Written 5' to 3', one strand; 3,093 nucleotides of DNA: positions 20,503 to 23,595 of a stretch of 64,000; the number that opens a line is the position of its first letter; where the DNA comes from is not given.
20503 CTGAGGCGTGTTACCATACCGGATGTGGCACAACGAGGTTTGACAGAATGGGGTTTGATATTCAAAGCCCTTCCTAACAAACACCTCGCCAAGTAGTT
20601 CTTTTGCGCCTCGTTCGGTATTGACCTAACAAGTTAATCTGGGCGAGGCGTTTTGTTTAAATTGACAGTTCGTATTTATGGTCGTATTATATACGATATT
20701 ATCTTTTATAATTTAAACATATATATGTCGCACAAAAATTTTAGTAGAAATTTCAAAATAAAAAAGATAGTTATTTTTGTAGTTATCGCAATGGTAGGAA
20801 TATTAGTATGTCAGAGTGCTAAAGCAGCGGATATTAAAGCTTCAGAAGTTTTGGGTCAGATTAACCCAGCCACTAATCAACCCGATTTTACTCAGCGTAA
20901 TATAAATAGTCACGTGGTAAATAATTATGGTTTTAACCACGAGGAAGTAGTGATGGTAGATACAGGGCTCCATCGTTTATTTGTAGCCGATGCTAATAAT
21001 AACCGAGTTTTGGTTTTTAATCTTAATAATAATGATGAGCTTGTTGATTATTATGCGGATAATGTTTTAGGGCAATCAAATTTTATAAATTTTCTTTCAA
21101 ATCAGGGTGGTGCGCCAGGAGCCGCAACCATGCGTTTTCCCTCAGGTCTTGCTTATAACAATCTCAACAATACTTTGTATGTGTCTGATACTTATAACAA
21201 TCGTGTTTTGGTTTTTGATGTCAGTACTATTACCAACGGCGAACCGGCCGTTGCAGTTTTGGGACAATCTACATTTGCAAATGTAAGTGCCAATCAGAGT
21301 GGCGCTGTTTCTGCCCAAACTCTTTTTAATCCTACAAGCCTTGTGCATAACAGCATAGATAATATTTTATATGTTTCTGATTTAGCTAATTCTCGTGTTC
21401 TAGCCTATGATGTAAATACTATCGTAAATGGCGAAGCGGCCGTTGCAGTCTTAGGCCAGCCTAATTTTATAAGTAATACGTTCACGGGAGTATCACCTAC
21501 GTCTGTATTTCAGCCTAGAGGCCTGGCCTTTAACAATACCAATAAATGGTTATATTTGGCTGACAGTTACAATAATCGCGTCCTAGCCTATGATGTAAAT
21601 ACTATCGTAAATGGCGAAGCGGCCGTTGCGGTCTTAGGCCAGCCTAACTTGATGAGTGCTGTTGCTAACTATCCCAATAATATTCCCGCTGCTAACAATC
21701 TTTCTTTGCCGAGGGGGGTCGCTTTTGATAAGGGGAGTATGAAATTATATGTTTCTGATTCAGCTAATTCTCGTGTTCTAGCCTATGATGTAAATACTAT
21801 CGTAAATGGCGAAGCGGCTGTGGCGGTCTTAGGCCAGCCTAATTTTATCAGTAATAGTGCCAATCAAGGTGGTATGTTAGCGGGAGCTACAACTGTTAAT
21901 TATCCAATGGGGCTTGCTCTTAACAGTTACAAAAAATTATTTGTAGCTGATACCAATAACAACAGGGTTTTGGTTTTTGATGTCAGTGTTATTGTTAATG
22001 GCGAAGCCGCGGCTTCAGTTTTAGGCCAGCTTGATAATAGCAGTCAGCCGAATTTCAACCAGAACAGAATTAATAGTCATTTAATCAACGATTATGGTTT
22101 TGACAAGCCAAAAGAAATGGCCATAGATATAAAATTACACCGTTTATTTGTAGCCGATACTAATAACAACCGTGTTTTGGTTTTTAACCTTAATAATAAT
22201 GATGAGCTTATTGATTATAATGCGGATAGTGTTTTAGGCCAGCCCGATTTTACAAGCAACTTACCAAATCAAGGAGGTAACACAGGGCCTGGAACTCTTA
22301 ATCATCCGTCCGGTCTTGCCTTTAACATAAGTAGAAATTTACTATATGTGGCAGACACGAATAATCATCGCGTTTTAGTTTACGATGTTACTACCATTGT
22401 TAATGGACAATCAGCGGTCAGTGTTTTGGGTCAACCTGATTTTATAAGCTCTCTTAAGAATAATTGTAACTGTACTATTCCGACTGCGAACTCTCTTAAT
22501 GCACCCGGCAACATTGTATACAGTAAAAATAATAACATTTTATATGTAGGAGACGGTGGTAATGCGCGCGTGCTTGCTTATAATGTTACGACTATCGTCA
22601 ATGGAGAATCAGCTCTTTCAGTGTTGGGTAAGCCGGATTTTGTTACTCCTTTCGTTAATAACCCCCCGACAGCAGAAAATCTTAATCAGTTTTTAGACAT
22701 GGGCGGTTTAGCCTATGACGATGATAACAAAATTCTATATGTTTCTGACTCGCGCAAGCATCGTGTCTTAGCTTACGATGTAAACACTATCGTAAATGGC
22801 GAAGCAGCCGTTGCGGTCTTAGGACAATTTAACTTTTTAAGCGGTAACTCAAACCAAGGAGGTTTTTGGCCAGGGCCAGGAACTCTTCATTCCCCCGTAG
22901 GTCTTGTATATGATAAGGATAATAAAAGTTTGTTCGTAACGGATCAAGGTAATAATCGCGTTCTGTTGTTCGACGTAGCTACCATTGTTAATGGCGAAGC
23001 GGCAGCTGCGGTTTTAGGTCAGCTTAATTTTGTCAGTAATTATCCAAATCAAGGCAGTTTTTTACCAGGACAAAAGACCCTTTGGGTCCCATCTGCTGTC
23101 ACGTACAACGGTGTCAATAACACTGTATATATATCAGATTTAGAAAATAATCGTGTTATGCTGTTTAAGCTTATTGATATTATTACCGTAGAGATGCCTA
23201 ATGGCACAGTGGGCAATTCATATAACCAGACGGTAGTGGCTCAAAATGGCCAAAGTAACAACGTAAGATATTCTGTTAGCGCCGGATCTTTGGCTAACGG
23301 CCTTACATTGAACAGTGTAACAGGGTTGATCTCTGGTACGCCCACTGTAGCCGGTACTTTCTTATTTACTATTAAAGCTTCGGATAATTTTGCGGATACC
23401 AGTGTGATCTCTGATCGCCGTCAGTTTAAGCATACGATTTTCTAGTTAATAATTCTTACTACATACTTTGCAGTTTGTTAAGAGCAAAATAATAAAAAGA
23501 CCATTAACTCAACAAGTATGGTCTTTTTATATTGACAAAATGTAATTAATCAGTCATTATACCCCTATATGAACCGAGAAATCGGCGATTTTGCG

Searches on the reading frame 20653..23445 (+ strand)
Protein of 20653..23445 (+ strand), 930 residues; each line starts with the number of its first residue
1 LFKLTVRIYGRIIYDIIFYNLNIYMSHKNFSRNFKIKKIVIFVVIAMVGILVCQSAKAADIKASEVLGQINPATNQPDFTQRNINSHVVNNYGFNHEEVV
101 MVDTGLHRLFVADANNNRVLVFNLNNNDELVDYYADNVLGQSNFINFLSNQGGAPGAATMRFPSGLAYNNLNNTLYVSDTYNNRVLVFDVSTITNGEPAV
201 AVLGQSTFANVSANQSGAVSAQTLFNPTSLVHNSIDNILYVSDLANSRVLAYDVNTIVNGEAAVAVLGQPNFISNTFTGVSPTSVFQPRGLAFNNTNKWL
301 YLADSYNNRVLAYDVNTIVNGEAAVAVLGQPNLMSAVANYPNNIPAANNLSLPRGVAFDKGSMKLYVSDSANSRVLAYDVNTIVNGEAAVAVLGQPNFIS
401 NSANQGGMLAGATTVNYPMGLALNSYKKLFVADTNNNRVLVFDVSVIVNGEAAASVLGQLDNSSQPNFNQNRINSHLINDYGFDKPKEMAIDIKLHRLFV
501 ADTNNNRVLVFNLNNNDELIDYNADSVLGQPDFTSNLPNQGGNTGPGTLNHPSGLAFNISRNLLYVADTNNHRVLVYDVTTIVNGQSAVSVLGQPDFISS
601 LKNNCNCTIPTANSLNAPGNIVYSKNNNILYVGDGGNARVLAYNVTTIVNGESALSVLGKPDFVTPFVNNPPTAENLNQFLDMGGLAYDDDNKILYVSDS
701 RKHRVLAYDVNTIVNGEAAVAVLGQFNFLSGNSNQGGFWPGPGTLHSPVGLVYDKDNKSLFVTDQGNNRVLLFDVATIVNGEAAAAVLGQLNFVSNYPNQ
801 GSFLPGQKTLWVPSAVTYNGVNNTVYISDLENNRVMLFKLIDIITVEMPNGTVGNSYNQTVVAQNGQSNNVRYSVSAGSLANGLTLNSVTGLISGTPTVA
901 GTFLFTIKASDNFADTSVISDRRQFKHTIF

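Call 27: search_protein_families(library=pfam, proteins=[window:20653-23445:+], max_evalue=0.00001)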
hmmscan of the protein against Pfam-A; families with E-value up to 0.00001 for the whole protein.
window:20653-23445:+ (930 aa): 5 families
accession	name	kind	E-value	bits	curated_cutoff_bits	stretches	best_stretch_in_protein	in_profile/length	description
PF01436.27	NHL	-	5.8e-53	174.8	20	1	549-577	1-28/28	NHL repeat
PF01731.26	Arylesterase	-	2.9e-22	79.1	21.3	0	679-711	52-84/86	Arylesterase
PF08450.18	SGL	-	3.5e-19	69.8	26.3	0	347-443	130-211/246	SMP-30/Gluconolactonase/LRE-like region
PF25021.1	TEN_NHL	-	4e-10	39.7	27.1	1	357-641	78-354/357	Teneurin NHL domain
PF05345.18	He_PIG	-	7.6e-10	39.5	24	1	849-916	11-86/96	Putative Ig domain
